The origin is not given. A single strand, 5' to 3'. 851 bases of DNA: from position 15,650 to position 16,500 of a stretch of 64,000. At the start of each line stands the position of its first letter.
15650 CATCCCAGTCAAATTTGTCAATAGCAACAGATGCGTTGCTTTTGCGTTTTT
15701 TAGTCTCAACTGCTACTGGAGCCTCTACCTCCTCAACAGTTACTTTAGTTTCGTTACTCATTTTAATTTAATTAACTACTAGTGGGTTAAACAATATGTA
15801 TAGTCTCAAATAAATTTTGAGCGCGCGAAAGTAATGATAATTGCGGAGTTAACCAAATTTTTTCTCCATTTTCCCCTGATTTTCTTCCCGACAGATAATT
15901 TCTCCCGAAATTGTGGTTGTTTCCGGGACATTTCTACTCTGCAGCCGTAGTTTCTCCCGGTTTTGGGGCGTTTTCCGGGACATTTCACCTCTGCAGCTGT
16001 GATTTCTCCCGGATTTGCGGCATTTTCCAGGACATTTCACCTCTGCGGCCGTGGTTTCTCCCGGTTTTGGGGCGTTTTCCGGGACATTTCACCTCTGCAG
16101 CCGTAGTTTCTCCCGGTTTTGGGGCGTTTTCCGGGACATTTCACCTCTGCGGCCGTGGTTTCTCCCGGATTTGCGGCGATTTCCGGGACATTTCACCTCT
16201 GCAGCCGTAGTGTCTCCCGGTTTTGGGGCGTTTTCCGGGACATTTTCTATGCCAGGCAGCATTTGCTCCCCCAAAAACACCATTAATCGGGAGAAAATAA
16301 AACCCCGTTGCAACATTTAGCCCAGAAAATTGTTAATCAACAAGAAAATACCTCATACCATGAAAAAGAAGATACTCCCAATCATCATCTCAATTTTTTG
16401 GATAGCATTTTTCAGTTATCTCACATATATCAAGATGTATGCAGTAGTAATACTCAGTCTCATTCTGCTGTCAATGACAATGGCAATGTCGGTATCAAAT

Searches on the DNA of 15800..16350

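Call 67: search_rna_families(source=window, start=15800, end=16350, threshold=evalue, max_evalue=1)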
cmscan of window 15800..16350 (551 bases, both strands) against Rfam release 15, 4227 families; matches with E-value up to 1: 2.
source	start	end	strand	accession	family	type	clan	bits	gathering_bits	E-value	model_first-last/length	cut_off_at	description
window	15837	15947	+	RF00483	IRES_IGF2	Cis-reg; IRES;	-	18.3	70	0.14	1-121/121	no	Insulin-like growth factor II IRES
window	16065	16143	+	RF02042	HOTTIP_3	Gene; lncRNA;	-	10.6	50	0.28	1-353/353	no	HOXA transcript at the distal tip, conserved region 3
